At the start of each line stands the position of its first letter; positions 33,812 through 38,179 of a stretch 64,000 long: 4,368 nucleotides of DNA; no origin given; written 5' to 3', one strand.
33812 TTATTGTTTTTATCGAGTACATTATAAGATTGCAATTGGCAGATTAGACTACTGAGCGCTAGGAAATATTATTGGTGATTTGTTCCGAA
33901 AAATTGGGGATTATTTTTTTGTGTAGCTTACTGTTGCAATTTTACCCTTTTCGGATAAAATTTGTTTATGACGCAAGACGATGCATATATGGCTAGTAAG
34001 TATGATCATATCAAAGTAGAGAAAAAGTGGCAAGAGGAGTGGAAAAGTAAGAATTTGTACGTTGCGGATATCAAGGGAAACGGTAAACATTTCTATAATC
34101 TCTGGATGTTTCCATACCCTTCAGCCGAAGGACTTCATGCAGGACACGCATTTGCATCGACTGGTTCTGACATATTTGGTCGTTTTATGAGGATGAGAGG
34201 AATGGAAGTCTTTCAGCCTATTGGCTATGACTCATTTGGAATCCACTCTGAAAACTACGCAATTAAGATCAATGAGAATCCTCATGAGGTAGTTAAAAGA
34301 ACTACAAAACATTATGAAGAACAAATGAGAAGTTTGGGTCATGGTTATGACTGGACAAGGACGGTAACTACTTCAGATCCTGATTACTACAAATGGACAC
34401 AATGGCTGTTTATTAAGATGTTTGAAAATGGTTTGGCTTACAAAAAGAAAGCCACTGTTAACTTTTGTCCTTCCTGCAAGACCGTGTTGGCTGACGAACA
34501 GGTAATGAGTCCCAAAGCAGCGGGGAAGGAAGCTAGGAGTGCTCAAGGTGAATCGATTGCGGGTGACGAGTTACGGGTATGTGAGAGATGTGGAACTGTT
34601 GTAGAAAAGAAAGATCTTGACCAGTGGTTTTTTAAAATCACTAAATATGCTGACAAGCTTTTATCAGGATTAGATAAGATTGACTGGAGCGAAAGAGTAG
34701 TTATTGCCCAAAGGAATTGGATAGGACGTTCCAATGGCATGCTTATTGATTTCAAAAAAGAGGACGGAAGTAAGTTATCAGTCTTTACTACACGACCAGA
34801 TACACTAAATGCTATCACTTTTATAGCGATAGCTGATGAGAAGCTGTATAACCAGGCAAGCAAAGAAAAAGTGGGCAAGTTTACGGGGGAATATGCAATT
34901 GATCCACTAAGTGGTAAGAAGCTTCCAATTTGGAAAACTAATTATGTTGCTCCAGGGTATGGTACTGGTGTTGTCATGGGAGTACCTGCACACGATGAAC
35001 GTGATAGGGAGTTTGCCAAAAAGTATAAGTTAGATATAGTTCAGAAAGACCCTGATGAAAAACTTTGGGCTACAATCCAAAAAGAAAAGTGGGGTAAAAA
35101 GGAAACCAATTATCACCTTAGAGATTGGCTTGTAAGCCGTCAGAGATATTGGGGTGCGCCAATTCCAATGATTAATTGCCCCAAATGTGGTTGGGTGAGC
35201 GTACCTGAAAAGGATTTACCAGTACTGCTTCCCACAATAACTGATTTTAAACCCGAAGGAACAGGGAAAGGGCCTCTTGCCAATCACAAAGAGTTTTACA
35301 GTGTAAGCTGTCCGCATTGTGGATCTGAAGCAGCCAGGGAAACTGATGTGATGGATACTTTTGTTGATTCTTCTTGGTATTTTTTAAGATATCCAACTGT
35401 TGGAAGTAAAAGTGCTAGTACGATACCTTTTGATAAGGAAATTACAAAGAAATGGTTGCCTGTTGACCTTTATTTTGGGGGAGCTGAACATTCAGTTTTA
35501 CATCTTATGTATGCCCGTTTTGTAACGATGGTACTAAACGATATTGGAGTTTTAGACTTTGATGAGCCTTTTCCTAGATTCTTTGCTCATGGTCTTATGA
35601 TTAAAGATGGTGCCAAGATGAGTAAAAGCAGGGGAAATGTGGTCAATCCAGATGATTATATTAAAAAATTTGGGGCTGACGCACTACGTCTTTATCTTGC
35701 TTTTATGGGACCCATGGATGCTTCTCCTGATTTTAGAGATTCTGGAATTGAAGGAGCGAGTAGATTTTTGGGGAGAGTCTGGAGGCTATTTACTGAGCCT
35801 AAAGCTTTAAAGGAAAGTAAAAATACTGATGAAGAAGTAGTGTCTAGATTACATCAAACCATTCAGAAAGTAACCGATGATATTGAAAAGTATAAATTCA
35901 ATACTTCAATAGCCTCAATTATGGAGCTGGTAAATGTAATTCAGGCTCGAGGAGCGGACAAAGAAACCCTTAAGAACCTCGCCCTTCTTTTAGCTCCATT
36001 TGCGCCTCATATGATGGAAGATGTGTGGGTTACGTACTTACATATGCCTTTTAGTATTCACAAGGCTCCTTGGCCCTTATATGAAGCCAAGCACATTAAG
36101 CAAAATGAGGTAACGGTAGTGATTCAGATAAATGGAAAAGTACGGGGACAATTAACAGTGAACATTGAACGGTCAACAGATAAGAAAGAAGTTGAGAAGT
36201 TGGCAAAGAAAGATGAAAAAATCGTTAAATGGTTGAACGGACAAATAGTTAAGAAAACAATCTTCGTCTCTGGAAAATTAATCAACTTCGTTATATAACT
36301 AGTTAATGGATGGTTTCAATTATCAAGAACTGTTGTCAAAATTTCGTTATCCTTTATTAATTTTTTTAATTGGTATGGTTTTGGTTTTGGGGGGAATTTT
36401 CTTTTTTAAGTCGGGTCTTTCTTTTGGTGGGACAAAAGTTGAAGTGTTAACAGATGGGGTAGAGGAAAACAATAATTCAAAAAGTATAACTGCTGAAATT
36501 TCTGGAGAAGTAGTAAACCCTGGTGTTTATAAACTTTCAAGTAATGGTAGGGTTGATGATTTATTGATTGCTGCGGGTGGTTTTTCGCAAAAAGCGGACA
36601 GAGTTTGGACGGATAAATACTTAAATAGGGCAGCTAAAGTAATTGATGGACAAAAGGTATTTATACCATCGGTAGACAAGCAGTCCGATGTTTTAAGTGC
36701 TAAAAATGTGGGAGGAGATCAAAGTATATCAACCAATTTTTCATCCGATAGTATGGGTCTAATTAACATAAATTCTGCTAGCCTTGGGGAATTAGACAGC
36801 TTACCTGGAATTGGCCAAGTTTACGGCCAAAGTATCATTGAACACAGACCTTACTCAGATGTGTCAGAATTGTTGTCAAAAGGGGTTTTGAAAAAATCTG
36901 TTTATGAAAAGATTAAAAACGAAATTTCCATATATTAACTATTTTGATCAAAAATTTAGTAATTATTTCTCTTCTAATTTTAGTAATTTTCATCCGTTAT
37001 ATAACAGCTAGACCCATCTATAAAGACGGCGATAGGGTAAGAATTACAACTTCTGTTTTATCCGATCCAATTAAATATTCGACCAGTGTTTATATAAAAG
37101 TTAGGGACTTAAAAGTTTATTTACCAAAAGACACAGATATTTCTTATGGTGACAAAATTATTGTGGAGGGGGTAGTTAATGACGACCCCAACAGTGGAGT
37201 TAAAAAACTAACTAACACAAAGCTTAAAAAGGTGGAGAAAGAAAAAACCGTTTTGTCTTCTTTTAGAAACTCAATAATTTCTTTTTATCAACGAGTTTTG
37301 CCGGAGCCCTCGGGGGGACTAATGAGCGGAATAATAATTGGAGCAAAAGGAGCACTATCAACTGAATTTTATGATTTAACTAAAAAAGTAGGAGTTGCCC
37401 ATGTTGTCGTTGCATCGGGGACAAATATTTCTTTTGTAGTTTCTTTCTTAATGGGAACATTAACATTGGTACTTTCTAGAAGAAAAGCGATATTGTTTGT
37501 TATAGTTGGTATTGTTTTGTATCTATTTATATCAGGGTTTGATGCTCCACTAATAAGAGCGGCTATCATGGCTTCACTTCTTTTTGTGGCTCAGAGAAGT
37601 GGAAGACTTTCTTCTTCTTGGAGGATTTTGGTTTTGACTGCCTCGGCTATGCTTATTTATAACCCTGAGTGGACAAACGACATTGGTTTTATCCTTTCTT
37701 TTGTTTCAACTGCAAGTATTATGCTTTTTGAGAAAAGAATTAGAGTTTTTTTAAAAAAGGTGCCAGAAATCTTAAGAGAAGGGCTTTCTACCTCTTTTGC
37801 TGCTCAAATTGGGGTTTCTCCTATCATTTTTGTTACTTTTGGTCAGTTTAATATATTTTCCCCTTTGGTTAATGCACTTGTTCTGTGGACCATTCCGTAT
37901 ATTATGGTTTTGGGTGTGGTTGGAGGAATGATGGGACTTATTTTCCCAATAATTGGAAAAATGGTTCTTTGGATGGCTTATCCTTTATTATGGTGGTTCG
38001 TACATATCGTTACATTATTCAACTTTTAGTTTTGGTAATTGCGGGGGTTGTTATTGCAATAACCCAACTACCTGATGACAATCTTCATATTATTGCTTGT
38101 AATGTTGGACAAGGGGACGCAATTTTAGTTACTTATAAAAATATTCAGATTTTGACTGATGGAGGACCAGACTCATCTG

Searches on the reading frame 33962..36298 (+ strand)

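Call 80: search_protein_families(library=pfam, proteins=[window:33962-36298:+], max_evalue=0.0001)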
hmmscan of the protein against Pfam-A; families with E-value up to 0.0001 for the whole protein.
window:33962-36298:+ (778 aa): 6 families
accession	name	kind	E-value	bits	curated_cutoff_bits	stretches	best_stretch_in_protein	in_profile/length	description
PF00133.28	tRNA-synt_1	-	7.3e-46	157.2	22.7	2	22-276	1-247/414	tRNA synthetases class I (I, L, M and V)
PF13603.12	tRNA-synt_1_2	-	2.5e-38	131.9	25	2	298-361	75-138/185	Leucyl-tRNA synthetase, editing domain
PF09334.17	tRNA-synt_1g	-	1.7e-37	129.6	20.1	2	51-254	8-218/391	tRNA synthetases class I (M)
PF08264.19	Anticodon_1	-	9.1e-21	74.7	25.1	1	623-736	1-141/148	Anticodon-binding domain of tRNA ligase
PF13248.11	Zn_ribbon_3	-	6e-06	26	27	0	402-412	1-11/26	zinc-ribbon domain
PF01406.26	tRNA-synt_1e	-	2.2e-05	24.4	27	0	533-580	233-281/301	tRNA synthetases class I (C) catalytic domain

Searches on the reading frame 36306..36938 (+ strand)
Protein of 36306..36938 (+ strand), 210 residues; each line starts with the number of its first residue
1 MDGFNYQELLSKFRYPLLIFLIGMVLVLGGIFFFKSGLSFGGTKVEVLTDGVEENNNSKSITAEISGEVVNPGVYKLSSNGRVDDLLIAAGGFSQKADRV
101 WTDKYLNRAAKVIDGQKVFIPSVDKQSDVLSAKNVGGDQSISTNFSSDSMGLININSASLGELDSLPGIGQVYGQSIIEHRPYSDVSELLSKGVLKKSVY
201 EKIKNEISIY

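Call 80: search_protein_families(library=pfam, proteins=[window:36306-36938:+], max_evalue=0.0001)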
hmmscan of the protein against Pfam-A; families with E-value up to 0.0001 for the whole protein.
window:36306-36938:+ (210 aa): 2 families
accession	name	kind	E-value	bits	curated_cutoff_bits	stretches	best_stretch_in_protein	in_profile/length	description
PF12836.13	HHH_3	-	7.4e-11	42.4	27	1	152-207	5-64/65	Helix-hairpin-helix motif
PF10531.15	SLBB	-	8.7e-09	35.5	27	1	65-99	4-45/55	SLBB domain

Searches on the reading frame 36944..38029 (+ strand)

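Call 80: search_protein_families(library=pfam, proteins=[window:36944-38029:+], max_evalue=0.0001)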
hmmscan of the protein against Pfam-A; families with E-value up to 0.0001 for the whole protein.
window:36944-38029:+ (361 aa): 1 family
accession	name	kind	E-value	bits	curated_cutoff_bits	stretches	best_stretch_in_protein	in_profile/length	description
PF03772.21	Competence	-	6.1e-44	150.8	23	1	131-360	2-236/270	Competence protein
